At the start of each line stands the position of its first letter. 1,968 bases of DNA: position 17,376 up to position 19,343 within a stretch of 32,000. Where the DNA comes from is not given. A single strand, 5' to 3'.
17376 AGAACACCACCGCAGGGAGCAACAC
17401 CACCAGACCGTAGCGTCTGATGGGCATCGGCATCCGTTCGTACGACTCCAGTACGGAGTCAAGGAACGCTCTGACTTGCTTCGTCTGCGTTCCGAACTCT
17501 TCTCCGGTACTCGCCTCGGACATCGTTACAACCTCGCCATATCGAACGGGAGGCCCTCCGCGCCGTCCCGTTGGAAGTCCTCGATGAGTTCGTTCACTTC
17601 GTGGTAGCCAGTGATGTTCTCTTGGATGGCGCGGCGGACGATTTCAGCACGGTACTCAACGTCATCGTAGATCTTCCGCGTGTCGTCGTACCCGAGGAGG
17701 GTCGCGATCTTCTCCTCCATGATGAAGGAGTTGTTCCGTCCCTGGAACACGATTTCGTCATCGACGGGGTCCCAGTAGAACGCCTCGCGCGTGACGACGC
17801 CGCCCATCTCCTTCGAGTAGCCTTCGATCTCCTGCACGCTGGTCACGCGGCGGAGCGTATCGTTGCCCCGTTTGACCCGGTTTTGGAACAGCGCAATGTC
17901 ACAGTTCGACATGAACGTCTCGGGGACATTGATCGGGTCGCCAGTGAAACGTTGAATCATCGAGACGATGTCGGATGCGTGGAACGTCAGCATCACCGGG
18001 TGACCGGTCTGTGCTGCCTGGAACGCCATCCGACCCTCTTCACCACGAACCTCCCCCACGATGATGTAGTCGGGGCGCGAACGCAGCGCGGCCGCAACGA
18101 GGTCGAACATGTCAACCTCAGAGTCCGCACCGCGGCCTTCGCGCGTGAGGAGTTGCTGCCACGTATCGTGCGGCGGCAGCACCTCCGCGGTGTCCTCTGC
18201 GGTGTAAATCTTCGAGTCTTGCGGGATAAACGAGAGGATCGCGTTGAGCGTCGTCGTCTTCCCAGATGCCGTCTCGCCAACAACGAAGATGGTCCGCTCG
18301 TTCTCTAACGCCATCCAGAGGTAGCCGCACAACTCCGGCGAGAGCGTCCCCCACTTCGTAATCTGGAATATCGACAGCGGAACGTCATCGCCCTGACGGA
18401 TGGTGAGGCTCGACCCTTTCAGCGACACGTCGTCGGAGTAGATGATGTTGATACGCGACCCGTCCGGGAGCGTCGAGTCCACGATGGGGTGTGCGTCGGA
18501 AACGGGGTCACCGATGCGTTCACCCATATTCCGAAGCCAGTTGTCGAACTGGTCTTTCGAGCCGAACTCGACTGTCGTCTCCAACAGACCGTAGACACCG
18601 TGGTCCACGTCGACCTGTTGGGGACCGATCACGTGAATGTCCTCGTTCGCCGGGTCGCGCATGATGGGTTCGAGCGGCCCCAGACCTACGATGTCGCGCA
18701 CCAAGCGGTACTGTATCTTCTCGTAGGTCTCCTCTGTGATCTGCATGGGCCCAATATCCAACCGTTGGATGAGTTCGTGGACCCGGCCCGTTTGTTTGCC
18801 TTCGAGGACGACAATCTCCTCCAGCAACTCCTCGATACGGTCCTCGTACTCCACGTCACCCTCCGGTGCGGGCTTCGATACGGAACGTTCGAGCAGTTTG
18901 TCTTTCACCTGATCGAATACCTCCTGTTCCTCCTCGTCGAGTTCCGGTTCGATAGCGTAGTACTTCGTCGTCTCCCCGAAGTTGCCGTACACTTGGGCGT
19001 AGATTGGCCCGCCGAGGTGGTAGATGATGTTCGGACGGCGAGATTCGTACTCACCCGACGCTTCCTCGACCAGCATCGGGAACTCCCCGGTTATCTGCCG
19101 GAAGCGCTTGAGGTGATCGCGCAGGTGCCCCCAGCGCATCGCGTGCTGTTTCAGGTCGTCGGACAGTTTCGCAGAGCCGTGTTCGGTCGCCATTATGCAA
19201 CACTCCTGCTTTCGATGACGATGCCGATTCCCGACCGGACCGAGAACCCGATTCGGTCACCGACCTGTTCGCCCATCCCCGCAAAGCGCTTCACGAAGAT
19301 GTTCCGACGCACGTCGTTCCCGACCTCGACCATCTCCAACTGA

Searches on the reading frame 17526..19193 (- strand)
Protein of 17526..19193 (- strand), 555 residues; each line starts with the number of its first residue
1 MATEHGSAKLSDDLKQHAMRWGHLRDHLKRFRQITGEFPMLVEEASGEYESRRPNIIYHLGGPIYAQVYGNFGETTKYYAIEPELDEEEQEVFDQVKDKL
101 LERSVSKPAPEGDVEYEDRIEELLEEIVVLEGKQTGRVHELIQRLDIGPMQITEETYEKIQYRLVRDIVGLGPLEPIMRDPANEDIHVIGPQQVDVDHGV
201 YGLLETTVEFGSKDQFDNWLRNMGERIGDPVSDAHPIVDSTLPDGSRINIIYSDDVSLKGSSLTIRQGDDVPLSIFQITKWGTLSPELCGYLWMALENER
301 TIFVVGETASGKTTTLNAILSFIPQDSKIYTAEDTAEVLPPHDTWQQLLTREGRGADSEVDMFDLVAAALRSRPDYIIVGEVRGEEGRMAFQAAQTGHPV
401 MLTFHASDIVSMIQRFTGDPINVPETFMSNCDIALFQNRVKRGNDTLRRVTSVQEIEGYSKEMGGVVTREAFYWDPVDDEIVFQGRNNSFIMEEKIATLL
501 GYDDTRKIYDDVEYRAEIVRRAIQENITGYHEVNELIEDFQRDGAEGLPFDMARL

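Call 6: search_protein_families(library=pfam, proteins=[window:17526-19193:-])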
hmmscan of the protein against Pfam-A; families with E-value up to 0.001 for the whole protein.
window:17526-19193:- (555 aa): 3 families
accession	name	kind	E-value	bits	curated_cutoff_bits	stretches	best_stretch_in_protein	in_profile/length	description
PF00437.27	T2SSE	-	1.6e-33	116.3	24.9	1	231-416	66-255/370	Type II/IV secretion system protein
PF13191.12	AAA_16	-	4.2e-05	24.5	32.6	0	300-361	25-85/167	AAA ATPase domain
PF13401.12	AAA_22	-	5.6e-05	23.9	27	1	298-381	4-92/130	AAA domain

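Call 11: find_related_loci(query=window:17526-19193:-, collection=genome_contigs, flank=10000)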
Query window:17526-19193:- (555 aa) in genome_contigs; peptide patterns used: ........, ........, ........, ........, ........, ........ (x = any residue, [..] = any of these).
61 stretches matched a pattern; 44 encode a relative of the query (tblastn E <= 1e-3); 44 distinct loci.
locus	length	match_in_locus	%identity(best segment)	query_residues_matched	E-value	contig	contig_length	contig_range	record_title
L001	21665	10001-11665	96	1-555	0e+0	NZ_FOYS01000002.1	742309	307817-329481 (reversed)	Halogeometricum limi strain CGMCC 1.8711, whole genome shotgun sequence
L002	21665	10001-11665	95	1-555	0e+0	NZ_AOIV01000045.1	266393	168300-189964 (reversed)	Halogeometricum pallidum JCM 14848 contig_45, whole genome shotgun sequence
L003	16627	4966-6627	88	1-555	0e+0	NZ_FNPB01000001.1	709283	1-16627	Halobellus clavatus strain CGMCC 1.10118, whole genome shotgun sequence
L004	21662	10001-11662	88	1-555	0e+0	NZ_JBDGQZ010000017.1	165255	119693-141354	MAG: Halobellus sp. isolate DAL-Ass_37_98C3R c_000000000010, whole genome shotgun sequence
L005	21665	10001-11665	89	1-555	0e+0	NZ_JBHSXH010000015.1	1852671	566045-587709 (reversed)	Halopelagius fulvigenes strain YIM 94188 GCM70025820_6, whole genome shotgun sequence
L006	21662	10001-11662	87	1-555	0e+0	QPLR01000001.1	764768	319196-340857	Halobellus sp. Atlit-31R P_contig000001, whole genome shotgun sequence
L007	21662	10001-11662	88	1-555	0e+0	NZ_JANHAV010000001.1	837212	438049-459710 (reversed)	Halobellus inordinatus strain YC20 Scaffold1_1, whole genome shotgun sequence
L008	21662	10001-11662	88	1-555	0e+0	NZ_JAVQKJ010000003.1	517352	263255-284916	Halobellus ordinarius strain ZY16 ZY16_ctg003, whole genome shotgun sequence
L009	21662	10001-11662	88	1-555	0e+0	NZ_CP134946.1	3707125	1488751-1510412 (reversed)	Halobellus marinus strain DFY28 chromosome, complete genome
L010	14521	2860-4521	87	1-555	0e+0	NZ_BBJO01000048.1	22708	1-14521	Halobellus rufus strain CBA1103, whole genome shotgun sequence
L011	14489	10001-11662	87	1-555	0e+0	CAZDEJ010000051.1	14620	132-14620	MAG TPA_asm: uncultured Halobellus sp. isolate SRP090399_co1_60 genome assembly, contig: NODE_1615_length_14620_cov_28.9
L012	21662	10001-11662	87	1-555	0e+0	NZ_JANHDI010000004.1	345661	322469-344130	Halobellus rarus strain YC21 Scaffold3_1, whole genome shotgun sequence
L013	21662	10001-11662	86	1-555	0e+0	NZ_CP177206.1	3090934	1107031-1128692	Haloferax sp. YSSS75 chromosome, complete genome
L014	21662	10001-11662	86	1-555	0e+0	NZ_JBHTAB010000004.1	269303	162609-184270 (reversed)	Haloferax chudinovii strain DSM 26526 GCM70025340_22, whole genome shotgun sequence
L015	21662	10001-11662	86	1-555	0e+0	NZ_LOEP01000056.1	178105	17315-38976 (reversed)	Haloferax sp. Q22 scaffold56, whole genome shotgun sequence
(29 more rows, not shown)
